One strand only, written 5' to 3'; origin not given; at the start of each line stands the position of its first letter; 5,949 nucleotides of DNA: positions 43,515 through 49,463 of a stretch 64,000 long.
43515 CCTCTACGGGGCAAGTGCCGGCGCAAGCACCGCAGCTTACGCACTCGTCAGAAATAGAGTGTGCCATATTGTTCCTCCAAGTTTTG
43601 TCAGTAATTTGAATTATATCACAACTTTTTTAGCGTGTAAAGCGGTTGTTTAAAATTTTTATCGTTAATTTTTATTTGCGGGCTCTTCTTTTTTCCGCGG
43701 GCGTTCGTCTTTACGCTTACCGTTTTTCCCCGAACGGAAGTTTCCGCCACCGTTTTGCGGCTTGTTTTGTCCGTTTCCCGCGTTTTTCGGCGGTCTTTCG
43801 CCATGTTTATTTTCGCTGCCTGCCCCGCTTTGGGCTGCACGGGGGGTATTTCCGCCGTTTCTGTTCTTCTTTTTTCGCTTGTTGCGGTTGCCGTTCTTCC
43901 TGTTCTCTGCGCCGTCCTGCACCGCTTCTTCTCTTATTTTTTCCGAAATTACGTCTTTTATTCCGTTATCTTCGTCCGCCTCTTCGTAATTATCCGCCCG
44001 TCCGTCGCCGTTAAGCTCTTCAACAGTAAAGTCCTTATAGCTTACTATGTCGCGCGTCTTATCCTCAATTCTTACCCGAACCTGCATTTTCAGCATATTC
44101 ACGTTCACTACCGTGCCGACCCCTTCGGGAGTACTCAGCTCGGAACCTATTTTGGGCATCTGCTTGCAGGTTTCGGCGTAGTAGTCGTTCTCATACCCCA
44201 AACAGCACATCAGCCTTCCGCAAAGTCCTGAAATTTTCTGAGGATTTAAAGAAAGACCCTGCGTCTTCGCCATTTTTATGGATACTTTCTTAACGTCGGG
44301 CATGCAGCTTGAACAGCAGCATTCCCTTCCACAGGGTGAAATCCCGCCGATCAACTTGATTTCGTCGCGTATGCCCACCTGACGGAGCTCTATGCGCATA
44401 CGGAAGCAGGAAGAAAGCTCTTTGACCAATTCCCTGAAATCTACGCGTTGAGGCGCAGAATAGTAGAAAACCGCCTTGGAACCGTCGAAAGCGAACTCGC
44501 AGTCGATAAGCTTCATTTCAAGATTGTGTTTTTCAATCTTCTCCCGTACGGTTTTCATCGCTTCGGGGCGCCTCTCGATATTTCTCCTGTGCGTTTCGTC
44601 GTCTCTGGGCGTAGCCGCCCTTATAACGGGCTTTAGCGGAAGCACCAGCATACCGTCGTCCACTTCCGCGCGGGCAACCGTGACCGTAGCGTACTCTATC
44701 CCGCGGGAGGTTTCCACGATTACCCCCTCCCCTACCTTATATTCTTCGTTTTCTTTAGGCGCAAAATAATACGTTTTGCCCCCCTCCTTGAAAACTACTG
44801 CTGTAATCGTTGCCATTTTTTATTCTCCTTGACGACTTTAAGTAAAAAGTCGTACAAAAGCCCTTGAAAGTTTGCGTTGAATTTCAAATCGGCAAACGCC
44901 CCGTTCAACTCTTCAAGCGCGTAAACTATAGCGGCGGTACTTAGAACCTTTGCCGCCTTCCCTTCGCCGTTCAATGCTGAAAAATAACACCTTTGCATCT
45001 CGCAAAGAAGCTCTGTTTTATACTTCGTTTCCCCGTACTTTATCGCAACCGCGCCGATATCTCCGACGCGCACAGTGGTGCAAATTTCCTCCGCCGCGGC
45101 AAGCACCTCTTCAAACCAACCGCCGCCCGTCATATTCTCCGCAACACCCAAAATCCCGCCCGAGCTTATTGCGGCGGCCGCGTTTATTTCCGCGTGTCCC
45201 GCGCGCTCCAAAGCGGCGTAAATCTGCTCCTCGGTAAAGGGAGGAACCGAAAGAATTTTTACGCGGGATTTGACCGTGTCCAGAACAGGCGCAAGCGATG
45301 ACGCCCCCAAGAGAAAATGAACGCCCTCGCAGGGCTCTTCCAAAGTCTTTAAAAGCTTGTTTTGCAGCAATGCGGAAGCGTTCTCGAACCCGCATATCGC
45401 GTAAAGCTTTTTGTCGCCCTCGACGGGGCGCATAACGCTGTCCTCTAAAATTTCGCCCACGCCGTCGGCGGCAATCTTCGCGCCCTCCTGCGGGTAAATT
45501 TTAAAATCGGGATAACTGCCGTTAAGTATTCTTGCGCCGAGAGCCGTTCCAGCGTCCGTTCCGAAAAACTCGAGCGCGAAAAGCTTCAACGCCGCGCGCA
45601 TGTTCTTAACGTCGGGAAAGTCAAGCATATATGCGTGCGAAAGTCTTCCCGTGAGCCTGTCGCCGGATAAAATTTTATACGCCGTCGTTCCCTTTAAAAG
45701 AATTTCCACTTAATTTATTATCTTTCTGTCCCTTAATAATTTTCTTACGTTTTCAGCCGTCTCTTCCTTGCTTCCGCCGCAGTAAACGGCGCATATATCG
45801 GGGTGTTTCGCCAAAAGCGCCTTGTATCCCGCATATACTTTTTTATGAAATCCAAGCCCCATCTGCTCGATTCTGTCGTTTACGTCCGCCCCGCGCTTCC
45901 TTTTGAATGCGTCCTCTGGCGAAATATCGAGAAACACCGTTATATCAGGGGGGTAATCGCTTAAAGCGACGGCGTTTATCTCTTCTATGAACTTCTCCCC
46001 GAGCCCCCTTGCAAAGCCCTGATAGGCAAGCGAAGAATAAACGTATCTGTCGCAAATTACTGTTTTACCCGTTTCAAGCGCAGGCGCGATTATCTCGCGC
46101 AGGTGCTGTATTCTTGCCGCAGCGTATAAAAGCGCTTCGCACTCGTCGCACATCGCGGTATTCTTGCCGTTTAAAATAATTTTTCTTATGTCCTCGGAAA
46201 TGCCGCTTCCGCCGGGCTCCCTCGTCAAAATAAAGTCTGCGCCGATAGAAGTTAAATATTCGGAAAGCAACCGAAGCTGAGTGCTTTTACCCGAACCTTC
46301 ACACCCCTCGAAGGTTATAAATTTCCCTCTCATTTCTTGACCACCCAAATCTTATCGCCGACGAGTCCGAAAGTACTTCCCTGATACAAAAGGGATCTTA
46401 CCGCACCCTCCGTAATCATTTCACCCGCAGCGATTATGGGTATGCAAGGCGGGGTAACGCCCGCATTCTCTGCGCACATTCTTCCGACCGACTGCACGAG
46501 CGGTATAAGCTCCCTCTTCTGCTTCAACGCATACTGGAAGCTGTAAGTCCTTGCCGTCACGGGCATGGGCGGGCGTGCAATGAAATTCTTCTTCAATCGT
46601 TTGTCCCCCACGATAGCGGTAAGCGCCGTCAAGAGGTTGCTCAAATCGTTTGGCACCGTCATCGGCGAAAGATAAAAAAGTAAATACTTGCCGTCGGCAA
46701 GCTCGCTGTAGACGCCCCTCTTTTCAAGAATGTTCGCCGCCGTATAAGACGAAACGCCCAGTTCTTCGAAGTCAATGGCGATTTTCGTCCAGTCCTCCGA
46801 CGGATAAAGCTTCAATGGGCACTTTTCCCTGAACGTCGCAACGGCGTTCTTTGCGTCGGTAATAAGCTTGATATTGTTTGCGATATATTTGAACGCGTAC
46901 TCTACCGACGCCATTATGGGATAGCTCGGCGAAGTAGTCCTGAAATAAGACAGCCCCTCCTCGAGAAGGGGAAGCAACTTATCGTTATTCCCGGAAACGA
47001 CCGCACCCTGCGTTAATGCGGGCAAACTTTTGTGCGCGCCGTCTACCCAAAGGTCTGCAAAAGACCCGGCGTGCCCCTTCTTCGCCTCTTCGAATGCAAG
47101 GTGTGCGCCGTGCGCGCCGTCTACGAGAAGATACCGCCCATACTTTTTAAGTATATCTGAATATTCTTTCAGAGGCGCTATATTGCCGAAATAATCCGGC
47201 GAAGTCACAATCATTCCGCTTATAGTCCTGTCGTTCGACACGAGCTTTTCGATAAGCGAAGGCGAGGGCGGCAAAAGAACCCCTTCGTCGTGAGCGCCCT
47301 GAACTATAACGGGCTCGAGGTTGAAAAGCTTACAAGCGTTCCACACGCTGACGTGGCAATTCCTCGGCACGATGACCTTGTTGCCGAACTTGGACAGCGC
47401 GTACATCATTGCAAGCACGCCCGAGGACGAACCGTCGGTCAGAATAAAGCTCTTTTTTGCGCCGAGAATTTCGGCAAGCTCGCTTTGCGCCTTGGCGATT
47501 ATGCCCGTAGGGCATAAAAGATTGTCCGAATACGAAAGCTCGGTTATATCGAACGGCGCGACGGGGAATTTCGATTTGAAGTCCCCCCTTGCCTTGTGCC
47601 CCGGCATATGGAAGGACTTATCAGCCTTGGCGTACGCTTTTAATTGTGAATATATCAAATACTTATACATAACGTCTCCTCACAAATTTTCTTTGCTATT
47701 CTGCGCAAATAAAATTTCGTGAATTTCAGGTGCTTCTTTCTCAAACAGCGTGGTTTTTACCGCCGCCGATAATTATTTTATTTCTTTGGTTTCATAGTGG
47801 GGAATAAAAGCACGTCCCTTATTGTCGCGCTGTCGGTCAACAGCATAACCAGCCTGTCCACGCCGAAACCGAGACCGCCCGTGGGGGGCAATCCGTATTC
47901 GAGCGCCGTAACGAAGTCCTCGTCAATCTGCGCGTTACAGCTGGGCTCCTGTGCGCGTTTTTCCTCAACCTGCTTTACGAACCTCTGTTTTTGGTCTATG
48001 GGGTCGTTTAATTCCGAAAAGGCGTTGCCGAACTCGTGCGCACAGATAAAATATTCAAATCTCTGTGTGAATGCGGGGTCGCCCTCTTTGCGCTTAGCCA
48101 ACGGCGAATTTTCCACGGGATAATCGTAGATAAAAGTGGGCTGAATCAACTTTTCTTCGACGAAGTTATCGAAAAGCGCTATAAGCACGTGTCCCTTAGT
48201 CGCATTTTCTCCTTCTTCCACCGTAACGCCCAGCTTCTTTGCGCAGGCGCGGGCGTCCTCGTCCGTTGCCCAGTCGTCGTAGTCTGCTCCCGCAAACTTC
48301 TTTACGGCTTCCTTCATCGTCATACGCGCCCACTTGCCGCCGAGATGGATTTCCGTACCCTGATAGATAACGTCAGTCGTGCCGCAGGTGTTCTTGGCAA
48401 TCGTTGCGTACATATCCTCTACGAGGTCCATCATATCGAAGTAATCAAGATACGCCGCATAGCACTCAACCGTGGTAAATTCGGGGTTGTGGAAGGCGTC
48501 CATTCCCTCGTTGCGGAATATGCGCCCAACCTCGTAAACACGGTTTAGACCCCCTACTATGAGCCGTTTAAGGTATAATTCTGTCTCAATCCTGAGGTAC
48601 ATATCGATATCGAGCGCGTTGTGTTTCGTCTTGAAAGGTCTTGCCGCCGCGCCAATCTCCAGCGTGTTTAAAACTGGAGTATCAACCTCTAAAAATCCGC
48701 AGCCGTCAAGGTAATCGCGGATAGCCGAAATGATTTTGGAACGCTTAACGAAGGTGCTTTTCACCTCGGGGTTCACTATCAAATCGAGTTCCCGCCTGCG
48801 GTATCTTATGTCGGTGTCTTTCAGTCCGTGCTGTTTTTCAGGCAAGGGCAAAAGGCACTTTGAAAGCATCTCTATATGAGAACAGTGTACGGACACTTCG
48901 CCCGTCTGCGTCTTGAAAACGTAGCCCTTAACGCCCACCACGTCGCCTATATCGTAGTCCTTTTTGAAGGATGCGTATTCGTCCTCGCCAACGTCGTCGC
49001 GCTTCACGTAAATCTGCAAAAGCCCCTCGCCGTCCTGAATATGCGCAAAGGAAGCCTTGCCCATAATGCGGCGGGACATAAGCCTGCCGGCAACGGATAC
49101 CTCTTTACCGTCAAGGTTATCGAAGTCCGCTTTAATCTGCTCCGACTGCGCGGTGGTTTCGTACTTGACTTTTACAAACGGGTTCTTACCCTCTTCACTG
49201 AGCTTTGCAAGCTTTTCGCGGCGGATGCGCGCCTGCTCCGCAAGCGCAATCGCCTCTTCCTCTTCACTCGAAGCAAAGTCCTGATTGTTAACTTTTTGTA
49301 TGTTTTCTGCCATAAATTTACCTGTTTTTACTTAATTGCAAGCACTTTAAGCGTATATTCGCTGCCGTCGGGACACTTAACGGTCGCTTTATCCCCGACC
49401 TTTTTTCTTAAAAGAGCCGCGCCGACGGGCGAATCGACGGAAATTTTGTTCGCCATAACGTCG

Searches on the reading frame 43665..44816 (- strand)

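Call 8: search_protein_families(library=pfam, proteins=[window:43665-44816:-])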
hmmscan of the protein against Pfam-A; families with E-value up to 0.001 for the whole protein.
window:43665-44816:- (383 aa): 1 family
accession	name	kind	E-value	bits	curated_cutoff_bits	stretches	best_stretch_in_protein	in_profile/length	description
PF04468.17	PSP1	-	9.6e-34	116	27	1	62-147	1-86/86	PSP1 C-terminal conserved region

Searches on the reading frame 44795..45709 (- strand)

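Call 8: search_protein_families(library=pfam, proteins=[window:44795-45709:-])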
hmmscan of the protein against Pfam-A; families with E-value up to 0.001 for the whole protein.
window:44795-45709:- (304 aa): 1 family
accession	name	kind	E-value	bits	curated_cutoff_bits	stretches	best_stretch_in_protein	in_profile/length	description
PF13177.12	DNA_pol3_delta2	-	7.2e-21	75.3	27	1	10-158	5-160/161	DNA polymerase III, delta subunit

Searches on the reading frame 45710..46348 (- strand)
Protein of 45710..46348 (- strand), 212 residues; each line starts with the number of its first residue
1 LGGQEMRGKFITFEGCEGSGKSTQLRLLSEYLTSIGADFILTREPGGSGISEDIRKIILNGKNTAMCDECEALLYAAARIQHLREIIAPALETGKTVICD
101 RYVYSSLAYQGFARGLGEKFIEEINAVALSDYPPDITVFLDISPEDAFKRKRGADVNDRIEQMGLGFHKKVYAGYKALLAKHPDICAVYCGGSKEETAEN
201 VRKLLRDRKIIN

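Call 8: search_protein_families(library=pfam, proteins=[window:45710-46348:-])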
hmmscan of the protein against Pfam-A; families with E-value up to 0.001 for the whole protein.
window:45710-46348:- (212 aa): 3 families
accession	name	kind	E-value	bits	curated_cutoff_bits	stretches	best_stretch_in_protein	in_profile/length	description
PF02223.23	Thymidylate_kin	-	1.5e-48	165.4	27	1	13-199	1-183/185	Thymidylate kinase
PF13521.12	AAA_28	-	8.5e-08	33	27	1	11-132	2-110/164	AAA domain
PF13401.12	AAA_22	-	0.00028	21.7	27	0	7-95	4-83/130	AAA domain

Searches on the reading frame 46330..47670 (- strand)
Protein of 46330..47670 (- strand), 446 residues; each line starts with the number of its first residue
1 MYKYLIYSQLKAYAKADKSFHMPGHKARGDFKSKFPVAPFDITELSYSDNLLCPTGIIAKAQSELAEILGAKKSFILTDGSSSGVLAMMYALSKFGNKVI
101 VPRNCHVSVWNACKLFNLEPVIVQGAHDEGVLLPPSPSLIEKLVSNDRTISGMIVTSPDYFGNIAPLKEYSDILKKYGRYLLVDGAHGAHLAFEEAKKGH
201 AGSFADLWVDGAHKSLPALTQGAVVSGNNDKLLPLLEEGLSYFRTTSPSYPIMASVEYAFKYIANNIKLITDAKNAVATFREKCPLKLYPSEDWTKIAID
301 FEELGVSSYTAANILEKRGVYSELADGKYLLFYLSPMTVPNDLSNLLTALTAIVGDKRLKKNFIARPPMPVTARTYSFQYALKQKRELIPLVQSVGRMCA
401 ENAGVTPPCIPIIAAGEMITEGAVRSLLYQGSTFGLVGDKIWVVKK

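Call 8: search_protein_families(library=pfam, proteins=[window:46330-47670:-])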
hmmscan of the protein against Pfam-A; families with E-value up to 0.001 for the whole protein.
window:46330-47670:- (446 aa): 4 families
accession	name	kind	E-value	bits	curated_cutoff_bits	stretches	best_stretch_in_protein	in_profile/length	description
PF01276.26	OKR_DC_1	-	1.1e-41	143.4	27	1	6-281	3-311/417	Orn/Lys/Arg decarboxylase, major domain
PF01041.23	DegT_DnrJ_EryC1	-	8.3e-11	42.1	19.8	1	63-205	31-166/360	DegT/DnrJ/EryC1/StrS aminotransferase family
PF03711.20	OKR_DC_1_C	-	8.4e-07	29.8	24.2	1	343-423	20-100/132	Orn/Lys/Arg decarboxylase, C-terminal domain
PF00155.27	Aminotran_1_2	-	8.2e-06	25.7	19.7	1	50-189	36-190/361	Aminotransferase class I and II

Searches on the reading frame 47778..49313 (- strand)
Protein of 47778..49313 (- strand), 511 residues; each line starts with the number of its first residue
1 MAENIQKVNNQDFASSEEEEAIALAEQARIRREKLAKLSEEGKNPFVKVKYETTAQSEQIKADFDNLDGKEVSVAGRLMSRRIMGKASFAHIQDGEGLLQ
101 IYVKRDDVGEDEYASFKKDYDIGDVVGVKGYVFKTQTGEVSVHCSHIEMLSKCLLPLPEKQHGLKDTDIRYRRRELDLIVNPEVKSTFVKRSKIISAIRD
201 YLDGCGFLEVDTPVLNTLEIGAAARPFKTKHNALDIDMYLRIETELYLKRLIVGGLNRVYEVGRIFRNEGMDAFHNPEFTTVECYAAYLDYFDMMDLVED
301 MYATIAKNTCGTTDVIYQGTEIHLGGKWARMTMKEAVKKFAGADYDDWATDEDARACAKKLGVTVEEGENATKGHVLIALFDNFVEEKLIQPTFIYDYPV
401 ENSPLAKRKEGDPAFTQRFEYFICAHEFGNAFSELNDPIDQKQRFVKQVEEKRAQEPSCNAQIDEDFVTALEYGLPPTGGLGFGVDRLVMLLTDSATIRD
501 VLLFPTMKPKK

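Call 8: search_protein_families(library=pfam, proteins=[window:47778-49313:-])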
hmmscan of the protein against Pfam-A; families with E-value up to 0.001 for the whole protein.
window:47778-49313:- (511 aa): 3 families
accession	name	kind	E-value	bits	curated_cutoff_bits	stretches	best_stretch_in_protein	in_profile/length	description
PF00152.25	tRNA-synt_2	-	9.1e-86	288.1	25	1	167-507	2-307/308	tRNA synthetases class II (D, K and N)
PF01336.31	tRNA_anti-codon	-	8.5e-18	64.5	27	1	72-150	1-75/75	OB-fold nucleic acid binding domain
PF01409.25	tRNA-synt_2d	-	2.6e-06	27.5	19.8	0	258-288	104-134/246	tRNA synthetases class II core domain (F)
